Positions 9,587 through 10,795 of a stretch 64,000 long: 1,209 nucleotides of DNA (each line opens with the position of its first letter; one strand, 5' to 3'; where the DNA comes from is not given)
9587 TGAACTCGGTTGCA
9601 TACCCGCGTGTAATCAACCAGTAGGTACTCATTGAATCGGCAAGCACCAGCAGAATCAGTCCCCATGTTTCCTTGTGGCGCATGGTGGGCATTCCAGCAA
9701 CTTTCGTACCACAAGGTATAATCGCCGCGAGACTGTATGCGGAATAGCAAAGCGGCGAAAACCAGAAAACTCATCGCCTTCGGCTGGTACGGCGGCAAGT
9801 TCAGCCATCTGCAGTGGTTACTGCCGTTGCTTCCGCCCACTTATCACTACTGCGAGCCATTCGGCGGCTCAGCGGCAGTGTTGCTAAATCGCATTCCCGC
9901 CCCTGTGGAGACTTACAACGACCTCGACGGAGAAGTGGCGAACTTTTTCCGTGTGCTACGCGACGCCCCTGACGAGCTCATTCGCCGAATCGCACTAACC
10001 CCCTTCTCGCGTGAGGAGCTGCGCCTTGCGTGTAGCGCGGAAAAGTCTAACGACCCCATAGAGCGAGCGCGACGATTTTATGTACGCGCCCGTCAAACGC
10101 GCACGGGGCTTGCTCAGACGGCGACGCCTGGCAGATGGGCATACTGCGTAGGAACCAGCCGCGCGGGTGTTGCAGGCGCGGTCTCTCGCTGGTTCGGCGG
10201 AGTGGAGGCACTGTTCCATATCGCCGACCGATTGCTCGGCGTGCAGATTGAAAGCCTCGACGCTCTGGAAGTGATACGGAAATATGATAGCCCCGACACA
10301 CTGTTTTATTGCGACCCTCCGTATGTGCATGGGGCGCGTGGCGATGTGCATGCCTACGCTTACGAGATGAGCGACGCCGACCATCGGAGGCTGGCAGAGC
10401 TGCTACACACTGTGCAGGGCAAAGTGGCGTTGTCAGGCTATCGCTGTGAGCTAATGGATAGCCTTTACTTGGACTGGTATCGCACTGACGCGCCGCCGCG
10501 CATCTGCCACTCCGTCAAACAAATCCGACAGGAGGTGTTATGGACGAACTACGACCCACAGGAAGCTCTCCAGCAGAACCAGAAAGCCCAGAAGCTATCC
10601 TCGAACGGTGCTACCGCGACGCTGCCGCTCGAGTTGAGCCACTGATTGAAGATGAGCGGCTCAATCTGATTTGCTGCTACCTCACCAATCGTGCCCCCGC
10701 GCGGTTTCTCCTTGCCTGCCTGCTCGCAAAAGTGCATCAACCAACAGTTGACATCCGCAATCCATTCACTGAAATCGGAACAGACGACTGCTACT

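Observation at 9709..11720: Two-gene restriction-modification cassette bracketed by an exact 18-bp direct repeat that carries a promoter -10 box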

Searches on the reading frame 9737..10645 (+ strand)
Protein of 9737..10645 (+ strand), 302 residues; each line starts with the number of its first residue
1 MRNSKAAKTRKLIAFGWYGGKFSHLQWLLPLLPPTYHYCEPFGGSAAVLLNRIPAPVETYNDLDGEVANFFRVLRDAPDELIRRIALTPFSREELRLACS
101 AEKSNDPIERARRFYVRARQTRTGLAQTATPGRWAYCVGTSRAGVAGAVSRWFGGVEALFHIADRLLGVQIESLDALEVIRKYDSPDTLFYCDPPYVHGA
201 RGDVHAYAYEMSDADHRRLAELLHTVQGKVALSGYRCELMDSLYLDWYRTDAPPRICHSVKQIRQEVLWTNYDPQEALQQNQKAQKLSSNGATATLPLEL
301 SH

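Call 4: search_protein_families(library=pfam, proteins=[window:9737-10645:+], max_evalue=0.01)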
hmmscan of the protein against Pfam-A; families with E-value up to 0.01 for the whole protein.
window:9737-10645:+ (302 aa): 1 family
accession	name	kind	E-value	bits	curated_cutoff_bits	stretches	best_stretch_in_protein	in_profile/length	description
PF02086.21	MethyltransfD12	-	4.8e-20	72.8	22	1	17-246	1-241/253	D12 class N6 adenine-specific DNA methyltransferase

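Call 48: search_protein_families(library=ncbifam, proteins=[window:9737-10645:+], max_evalue=0.01)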
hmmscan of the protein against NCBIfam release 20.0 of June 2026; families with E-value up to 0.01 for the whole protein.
window:9737-10645:+ (302 aa): 2 families
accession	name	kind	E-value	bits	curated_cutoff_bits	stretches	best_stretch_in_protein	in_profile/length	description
TIGR00571.1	dam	subfamily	5.5e-18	65.6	114.85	1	17-252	7-244/267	Dam family site-specific DNA-(adenine-N6)-methyltransferase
NF008152.0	PRK10904.1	equivalog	1.9e-07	30.7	441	1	15-239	8-232/271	adenine-specific DNA-methyltransferase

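Call 76: find_homologous_proteins(query=window:9737-10645:+, max_evalue=1e-60)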
Query window:9737-10645:+ (302 aa): 7922 proteins with E <= 1e-60 among 8000 candidates; the best 120 are listed.
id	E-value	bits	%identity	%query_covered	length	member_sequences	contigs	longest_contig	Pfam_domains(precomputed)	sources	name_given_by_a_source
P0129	1.2e-205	699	100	100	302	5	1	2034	PF02086.22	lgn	-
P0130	3.8e-186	635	95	94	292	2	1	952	PF02086.22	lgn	-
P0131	2.0e-179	613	87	99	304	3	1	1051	PF02086.22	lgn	-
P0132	8.2e-172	588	84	100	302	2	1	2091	PF02086.22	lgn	-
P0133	2.8e-163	560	80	97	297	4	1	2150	PF02086.22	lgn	-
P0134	9.9e-157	539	81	92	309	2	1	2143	PF02086.22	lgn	-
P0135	1.8e-154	531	75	100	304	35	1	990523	PF02086.22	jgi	jgi:DNA adenine methylase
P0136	1.7e-150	518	77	92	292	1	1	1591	PF02086.22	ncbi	-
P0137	3.6e-150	517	74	99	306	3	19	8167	PF02086.22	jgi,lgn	-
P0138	6.0e-150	516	76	96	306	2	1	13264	PF02086.22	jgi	jgi:DNA adenine methylase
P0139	8.0e-150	516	76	96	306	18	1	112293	PF02086.22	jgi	jgi:DNA adenine methylase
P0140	1.6e-149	515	78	91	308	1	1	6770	PF02086.22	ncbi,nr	ncbi:MAG: DNA adenine methylase [Fimbriimonadales bacterium]|nr:DNA adenine methylase [Fimbriimonada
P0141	2.2e-149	515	73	99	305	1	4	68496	PF02086.22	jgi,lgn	jgi:DNA adenine methylase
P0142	4.1e-149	514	75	97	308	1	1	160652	PF02086.22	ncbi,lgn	-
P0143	6.8e-147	506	76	91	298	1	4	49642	PF02086.22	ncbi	-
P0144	8.4e-147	506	74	98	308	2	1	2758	PF02086.22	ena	-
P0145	9.6e-147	506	73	97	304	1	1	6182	PF02086.22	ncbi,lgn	ncbi:MAG: DNA adenine methylase [Fimbriimonadales bacterium]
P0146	1.0e-141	489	71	96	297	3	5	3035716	PF02086.22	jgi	jgi:DNA adenine methylase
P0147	2.4e-140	485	75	91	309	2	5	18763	PF02086.22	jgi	-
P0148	1.7e-137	476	67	97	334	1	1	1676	PF02086.22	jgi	-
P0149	2.8e-135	468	69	96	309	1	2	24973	PF02086.22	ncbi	-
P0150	1.7e-129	449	72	88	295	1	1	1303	PF02086.22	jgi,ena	-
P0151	1.9e-127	443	72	88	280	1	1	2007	PF02086.22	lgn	-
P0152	5.5e-127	441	79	79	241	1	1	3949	PF02086.22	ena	-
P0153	5.7e-127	441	67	95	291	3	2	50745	PF02086.22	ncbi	-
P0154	7.3e-127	441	67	95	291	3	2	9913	PF02086.22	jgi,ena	-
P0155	1.1e-126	440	70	92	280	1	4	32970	PF02086.22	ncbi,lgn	-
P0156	4.4e-126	438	72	87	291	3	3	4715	PF02086.22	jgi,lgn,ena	-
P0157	7.4e-126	437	72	90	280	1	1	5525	PF02086.22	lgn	-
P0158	9.1e-126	437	68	92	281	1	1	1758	PF02086.22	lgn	-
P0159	1.2e-125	437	69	91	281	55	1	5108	PF02086.22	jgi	jgi:DNA adenine methylase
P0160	1.4e-125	436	70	88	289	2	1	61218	PF02086.22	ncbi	-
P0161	1.6e-125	436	72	87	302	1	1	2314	PF02086.22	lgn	-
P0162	1.7e-125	436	71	88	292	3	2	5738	PF02086.22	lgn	-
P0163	1.7e-125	436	69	94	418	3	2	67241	PF02086.22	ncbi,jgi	jgi:DNA adenine methylase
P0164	2.2e-125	436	72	88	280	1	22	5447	PF02086.22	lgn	-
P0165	3.2e-125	435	66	94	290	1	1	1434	PF02086.22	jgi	jgi:DNA adenine methylase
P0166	3.5e-125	435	71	90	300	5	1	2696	PF02086.22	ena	-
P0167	5.2e-125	435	66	97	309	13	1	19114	PF02086.22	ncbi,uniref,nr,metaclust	ncbi:DNA adenine methylase [Thermogemmatispora onikobensis]|uniref:DNA adenine methylase n=1 Tax=The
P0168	5.6e-125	434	70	88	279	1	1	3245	PF02086.22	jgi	-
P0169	6.1e-125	434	71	88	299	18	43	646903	PF02086.22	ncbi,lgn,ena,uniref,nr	ncbi:DNA adenine methylase [Chloroflexus sp.]|uniref:DNA adenine methylase n=1 Tax=Chloroflexus sp. 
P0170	6.5e-125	434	70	87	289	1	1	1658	PF02086.22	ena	-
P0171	7.2e-125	434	69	91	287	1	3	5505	PF02086.22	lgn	-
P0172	1.1e-124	433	68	92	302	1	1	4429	PF02086.22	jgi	-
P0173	1.5e-124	433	72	88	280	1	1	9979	PF02086.22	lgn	-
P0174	1.6e-124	433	67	95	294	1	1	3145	PF02086.22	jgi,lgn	jgi:DNA adenine methylase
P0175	2.2e-124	432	67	92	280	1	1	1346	PF02086.22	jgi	jgi:DNA adenine methylase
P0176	2.5e-124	432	68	90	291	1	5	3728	PF02086.22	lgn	-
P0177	2.5e-124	432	67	90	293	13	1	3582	PF02086.22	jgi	jgi:DNA adenine methylase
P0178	2.7e-124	432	69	89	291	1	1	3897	PF02086.22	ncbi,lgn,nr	ncbi:MAG: DNA adenine methylase [Chloroherpetonaceae bacterium]|nr:DNA adenine methylase [Chloroherp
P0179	3.1e-124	432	68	89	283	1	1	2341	PF02086.22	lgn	-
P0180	3.4e-124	432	68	92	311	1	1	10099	PF02086.22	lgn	-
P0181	3.5e-124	432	68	91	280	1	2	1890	PF02086.22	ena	-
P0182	4.4e-124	432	70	88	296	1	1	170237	PF02086.22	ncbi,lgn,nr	ncbi:MAG: DNA adenine methylase [Chloroflexi bacterium]|nr:DNA adenine methylase [Chloroflexota bact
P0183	5.3e-124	431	66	95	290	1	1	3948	PF02086.22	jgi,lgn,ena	-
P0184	5.9e-124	431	67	89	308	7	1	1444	PF02086.22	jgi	jgi:DNA adenine methylase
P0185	6.0e-124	431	68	92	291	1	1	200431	PF02086.22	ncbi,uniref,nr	ncbi:DNA adenine methylase [Microcoleus sp. FACHB-1515]|uniref:DNA adenine methylase n=1 Tax=Cyanoph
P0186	6.2e-124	431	71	89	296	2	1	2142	PF02086.22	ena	-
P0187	7.4e-124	431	67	92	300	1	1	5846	PF02086.22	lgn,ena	-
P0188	8.0e-124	431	67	92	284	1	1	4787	PF02086.22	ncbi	-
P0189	8.2e-124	431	68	95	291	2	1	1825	PF02086.22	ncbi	-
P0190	9.2e-124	430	68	89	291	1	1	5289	PF02086.22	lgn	-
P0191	9.6e-124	430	68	90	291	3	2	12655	PF02086.22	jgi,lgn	jgi:DNA adenine methylase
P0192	1.0e-123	430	67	92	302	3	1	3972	PF02086.22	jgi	-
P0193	1.1e-123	430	67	92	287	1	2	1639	PF02086.22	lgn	-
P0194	1.1e-123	430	68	92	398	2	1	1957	PF02086.22,PF20582.5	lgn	-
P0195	1.1e-123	430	68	92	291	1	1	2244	PF02086.22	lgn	-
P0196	1.2e-123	430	67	96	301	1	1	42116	PF02086.22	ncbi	-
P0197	1.3e-123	430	70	88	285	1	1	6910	PF02086.22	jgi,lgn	-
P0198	1.3e-123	430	68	92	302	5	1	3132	PF02086.22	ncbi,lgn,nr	ncbi:MAG TPA: DNA adenine methylase [Aggregatilineaceae bacterium]|nr:DNA adenine methylase [Aggrega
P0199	1.3e-123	430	65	94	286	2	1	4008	PF02086.22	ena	-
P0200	1.4e-123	430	65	95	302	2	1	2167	PF02086.22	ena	-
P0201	1.4e-123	430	67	91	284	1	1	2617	PF02086.22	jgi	-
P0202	1.4e-123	430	69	90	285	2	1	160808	PF02086.22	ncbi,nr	ncbi:MAG: DNA adenine methylase [Actinomycetia bacterium]|nr:DNA adenine methylase [Actinomycetes ba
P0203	1.4e-123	430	71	87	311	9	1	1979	PF02086.22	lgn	-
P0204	1.5e-123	430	67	92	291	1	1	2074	PF02086.22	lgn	-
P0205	1.5e-123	430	67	91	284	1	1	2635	PF02086.22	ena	-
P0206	1.6e-123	430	66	97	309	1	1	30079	PF02086.22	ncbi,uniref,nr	ncbi:MAG: DNA adenine methylase [Thermogemmatispora sp.]|uniref:DNA adenine methylase n=1 Tax=Thermo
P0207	1.6e-123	430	67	92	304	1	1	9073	PF02086.22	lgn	-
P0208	1.7e-123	430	68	91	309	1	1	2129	PF02086.22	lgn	-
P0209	1.7e-123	430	69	90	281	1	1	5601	PF02086.22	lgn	-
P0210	1.7e-123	430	66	94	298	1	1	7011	PF02086.22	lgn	-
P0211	1.8e-123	430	70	87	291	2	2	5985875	PF02086.22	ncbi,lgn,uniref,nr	ncbi:DNA adenine methylase [Calothrix sp. NIES-3974]|uniref:DNA adenine methylase n=1 Tax=Calothrix 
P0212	1.8e-123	430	69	87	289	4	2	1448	PF02086.22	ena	-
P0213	1.9e-123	429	70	87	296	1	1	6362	PF02086.22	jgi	jgi:DNA adenine methylase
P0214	2.1e-123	429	68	90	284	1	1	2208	PF02086.22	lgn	-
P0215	2.2e-123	429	68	91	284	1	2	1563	PF02086.22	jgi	-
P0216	2.2e-123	429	65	95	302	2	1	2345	PF02086.22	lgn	-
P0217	2.3e-123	429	65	93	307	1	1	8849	PF02086.22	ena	-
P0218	2.4e-123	429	70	88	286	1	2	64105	PF02086.22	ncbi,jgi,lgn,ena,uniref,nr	ncbi:DNA adenine methylase [Chloroflexus sp.]|uniref:DNA adenine methylase n=1 Tax=Chloroflexus sp. 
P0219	2.4e-123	429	68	92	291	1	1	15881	PF02086.22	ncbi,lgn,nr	ncbi:MAG: DNA adenine methylase [Cyanobacteriota bacterium]|nr:DNA adenine methylase [Cyanobacteriot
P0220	2.4e-123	429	68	91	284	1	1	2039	PF02086.22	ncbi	-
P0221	2.7e-123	429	69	88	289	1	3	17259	PF02086.22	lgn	-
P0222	2.7e-123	429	71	90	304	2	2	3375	PF02086.22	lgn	-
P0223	2.8e-123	429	67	92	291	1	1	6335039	PF02086.22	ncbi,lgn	-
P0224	2.9e-123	429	69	91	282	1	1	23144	PF02086.22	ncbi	-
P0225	3.2e-123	429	69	90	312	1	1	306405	PF02086.22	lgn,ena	-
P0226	3.2e-123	429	67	92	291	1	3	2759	PF02086.22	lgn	-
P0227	3.2e-123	429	70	87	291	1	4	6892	PF02086.22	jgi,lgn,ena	-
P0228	3.6e-123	429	70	89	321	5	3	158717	PF02086.22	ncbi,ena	-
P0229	3.7e-123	428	66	96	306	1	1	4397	PF02086.22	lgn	-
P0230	3.8e-123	428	70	89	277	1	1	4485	PF02086.22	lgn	-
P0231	3.8e-123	428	69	92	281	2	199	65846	PF02086.22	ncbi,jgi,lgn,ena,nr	ncbi:MAG: DNA adenine methylase [Chloroflexi bacterium]|jgi:DNA adenine methylase|nr:MAG: D12 class 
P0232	3.9e-123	428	68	91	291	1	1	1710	PF02086.22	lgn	-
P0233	4.1e-123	428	70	87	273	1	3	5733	PF02086.22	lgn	-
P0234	4.1e-123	428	70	87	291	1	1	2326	PF02086.22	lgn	-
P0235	4.1e-123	428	68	92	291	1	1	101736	PF02086.22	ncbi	ncbi:DNA adenine methylase [Phormidesmis priestleyi]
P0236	4.2e-123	428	69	90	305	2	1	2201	PF02086.22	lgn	-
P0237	4.4e-123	428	69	90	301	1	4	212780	PF02086.22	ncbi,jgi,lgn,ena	-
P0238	4.4e-123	428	68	91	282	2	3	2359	PF02086.22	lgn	-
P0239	4.5e-123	428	66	95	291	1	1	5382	PF02086.22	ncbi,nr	ncbi:DNA adenine methylase [bacterium]|nr:DNA adenine methylase [bacterium]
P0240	4.6e-123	428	70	87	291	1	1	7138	PF02086.22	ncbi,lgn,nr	ncbi:MAG: DNA adenine methylase [Synechocystis sp.]|nr:DNA adenine methylase [Synechocystis sp.]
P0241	4.8e-123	428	71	87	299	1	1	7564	PF02086.22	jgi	jgi:DNA adenine methylase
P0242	4.8e-123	428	66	95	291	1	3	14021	PF02086.22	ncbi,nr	ncbi:MAG: DNA adenine methylase [Leptolyngbyaceae cyanobacterium RM2_2_4]|nr:DNA adenine methylase [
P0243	4.9e-123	428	71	87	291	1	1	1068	PF02086.22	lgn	-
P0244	5.0e-123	428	71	89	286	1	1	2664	PF02086.22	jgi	jgi:DNA adenine methylase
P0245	5.1e-123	428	68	92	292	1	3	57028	PF02086.22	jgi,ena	jgi:DNA adenine methylase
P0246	5.2e-123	428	67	92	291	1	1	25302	PF02086.22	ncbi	-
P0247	5.4e-123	428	70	88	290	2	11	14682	PF02086.22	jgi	jgi:DNA adenine methylase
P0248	5.4e-123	428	64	95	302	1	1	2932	PF02086.22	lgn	-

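Call 77: find_encoding_contigs(protein=P0133, flank=3000, max_places=6)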
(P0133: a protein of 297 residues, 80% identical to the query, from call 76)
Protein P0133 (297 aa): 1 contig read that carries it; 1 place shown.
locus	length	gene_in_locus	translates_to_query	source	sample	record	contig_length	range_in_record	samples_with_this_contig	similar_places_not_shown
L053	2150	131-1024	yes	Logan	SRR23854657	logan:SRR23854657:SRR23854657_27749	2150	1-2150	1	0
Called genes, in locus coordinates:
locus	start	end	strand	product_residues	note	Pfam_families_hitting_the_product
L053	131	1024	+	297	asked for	PF02086:MethyltransfD12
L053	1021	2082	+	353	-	PF09566:RE_SacI_N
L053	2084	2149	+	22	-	?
